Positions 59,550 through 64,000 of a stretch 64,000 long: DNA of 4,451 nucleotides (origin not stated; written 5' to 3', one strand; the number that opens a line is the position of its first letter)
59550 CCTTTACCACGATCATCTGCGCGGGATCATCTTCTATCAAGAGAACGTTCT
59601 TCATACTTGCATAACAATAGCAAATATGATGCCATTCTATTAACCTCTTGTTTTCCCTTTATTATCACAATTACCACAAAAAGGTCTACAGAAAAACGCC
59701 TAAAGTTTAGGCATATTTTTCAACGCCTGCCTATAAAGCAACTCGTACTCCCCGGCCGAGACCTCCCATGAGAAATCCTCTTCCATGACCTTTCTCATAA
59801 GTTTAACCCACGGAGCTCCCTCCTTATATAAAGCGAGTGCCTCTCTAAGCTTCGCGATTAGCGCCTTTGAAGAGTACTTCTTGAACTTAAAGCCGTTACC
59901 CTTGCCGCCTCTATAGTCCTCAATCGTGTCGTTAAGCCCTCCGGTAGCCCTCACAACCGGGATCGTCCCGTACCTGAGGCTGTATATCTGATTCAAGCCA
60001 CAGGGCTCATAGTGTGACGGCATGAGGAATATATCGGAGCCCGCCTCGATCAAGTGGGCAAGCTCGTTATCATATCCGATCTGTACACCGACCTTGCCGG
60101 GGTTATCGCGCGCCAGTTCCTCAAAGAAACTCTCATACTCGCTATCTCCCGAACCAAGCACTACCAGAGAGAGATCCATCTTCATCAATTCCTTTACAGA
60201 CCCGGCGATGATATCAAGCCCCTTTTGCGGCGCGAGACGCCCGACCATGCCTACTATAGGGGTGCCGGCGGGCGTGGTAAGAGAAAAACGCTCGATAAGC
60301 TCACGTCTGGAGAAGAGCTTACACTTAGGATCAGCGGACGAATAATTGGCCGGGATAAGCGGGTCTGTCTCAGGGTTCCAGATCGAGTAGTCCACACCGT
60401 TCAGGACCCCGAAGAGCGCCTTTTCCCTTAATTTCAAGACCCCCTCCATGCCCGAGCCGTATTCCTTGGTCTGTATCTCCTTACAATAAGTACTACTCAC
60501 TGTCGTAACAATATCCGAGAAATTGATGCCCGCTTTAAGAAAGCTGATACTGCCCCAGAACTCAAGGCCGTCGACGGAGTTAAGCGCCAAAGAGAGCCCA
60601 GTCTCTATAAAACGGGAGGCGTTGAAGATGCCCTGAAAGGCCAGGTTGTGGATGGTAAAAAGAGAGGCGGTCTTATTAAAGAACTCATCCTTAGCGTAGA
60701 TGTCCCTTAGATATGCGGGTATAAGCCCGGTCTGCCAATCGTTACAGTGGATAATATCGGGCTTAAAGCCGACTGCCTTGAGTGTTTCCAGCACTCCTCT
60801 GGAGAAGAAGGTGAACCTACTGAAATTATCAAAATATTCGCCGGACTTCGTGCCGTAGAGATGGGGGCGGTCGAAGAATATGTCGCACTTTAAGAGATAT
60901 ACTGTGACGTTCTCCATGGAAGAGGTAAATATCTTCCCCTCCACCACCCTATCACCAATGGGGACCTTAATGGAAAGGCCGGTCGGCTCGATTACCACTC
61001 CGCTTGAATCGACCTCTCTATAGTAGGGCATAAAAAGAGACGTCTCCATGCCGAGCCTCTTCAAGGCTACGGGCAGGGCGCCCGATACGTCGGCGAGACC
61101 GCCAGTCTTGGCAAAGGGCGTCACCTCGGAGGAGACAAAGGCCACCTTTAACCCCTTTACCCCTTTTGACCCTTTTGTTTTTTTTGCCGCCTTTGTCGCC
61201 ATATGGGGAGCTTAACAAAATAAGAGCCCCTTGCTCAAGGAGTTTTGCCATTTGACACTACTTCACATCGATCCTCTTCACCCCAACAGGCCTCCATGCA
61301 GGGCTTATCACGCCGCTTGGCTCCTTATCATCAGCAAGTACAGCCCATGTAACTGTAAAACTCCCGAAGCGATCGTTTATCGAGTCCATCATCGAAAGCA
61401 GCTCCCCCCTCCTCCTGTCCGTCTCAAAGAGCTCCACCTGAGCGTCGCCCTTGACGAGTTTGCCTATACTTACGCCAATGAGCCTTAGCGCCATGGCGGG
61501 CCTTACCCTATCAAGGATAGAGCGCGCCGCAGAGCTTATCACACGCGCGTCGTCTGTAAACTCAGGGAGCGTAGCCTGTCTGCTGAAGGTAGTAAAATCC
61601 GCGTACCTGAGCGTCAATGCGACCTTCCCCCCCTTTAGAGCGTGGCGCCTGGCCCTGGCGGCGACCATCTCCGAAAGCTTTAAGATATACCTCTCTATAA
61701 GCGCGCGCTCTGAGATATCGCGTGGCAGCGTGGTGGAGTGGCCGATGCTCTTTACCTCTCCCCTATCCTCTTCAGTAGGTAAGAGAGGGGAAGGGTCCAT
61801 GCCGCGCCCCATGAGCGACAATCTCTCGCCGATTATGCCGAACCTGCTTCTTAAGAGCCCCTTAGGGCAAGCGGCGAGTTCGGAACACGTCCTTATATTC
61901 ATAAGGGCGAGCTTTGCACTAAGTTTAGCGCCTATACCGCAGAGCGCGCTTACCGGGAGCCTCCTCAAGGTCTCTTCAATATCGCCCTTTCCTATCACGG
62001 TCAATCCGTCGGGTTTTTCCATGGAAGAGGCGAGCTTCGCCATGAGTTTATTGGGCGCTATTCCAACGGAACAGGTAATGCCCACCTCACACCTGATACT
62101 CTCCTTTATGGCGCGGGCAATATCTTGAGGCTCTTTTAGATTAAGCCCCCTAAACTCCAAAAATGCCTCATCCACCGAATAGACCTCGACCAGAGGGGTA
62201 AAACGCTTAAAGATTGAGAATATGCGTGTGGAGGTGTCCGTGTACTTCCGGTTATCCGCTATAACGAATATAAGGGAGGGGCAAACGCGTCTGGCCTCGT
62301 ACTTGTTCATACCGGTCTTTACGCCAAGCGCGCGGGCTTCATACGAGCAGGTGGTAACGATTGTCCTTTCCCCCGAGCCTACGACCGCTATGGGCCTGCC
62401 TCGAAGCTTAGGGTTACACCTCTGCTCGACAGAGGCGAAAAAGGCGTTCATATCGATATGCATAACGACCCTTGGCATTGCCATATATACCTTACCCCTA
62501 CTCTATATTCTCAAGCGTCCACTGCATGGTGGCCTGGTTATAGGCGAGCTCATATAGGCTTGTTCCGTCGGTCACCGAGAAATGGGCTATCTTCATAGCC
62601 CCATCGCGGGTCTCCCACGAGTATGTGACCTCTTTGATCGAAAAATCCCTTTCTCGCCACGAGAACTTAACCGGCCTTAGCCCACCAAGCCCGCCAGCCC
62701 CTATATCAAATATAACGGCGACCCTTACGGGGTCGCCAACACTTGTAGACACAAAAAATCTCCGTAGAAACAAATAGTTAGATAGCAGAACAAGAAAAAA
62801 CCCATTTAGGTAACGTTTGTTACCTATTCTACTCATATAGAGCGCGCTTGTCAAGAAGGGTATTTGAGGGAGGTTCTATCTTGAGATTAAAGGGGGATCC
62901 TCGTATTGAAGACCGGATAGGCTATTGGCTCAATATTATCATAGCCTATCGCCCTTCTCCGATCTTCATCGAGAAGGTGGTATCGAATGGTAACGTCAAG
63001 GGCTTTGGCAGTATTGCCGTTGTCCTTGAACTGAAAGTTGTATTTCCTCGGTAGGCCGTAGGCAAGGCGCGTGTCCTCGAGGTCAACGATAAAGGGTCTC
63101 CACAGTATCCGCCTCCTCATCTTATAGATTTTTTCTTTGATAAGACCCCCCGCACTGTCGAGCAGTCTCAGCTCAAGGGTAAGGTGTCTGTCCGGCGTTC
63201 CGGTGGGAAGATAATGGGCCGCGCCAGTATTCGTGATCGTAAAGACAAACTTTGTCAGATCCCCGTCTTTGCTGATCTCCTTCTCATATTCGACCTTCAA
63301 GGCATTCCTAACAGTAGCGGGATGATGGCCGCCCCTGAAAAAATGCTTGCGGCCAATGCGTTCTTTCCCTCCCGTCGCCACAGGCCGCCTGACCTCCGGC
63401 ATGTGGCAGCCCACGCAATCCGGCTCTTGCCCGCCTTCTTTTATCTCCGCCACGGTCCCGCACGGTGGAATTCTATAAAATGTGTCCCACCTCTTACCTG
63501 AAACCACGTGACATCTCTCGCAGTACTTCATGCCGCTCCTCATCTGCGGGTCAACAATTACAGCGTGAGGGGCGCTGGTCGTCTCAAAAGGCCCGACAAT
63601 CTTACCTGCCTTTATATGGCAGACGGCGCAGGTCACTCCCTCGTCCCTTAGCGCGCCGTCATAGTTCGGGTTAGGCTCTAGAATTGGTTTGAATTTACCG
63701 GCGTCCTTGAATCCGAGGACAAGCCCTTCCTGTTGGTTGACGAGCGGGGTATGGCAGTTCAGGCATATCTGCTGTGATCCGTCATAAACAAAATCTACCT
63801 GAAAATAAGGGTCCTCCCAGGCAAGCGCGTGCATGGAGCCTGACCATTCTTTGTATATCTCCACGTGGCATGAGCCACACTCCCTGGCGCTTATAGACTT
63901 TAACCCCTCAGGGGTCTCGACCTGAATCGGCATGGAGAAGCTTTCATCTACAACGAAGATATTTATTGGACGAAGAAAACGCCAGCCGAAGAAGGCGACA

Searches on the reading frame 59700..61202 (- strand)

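Call 7: search_protein_families(library=pfam, proteins=[window:59700-61202:-])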
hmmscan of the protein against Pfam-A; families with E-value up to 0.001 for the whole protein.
window:59700-61202:- (500 aa): 4 families
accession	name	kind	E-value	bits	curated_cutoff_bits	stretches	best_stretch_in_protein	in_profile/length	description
PF08323.17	Glyco_transf_5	-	6.7e-83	278.5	22.7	1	19-257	1-238/239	Starch synthase catalytic domain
PF00534.26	Glycos_transf_1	-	4.3e-21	75.6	26.4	1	304-461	5-161/172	Glycosyl transferases group 1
PF13692.12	Glyco_trans_1_4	-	6.6e-12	46.3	27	1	315-456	2-140/142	Glycosyl transferases group 1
PF20706.3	GT4-conflict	-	5.2e-05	22.8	26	1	311-483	194-382/385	Family 4 Glycosyltransferase in conflict systems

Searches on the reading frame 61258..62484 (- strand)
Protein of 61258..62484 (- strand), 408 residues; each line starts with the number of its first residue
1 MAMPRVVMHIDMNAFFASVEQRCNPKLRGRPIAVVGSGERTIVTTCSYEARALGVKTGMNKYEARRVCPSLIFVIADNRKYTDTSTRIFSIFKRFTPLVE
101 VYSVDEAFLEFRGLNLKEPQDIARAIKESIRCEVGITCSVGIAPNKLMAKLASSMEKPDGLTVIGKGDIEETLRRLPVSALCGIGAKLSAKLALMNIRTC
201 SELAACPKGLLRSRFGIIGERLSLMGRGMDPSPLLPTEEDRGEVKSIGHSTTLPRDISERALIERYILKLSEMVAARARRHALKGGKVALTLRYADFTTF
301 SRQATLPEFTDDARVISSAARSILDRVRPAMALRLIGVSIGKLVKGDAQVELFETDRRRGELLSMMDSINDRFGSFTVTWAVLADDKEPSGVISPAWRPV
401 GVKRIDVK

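Call 60: search_protein_families(library=pfam, proteins=[window:61258-62484:-], max_evalue=0.00001)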
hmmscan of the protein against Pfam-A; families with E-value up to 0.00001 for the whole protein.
window:61258-62484:- (408 aa): 3 families
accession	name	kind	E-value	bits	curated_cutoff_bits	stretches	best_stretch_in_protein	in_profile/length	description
PF00817.25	IMS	-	2.3e-50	170.8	23.2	1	10-153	1-147/148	impB/mucB/samB family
PF11799.13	IMS_C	-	3.6e-28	98.6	20.7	1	245-349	2-106/109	impB/mucB/samB family C-terminal domain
PF21999.2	IMS_HHH_1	-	1.2e-07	32.5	27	1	181-230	3-53/53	DNA polymerase-iota, thumb domain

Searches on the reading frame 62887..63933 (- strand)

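Call 60: search_protein_families(library=pfam, proteins=[window:62887-63933:-], max_evalue=0.00001)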
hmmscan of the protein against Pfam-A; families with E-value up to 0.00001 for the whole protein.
window:62887-63933:- (348 aa): 3 families
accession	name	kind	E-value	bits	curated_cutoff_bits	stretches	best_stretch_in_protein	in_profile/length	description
PF13435.11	Cytochrome_C554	-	1.4e-09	39.1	20.8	1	18-73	1-67/84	Cytochrome c554 and c-prime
PF14522.11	Cytochrome_C7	-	1.2e-07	31.8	24.8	0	96-177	10-66/67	Cytochrome c7 and related cytochrome c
PF22113.1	Mtrc-MtrF_II-IV_dom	-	2.6e-07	30.8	30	0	100-180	82-166/176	Outer membrane cytochrome MtrC/MtrF-like, domains II/IV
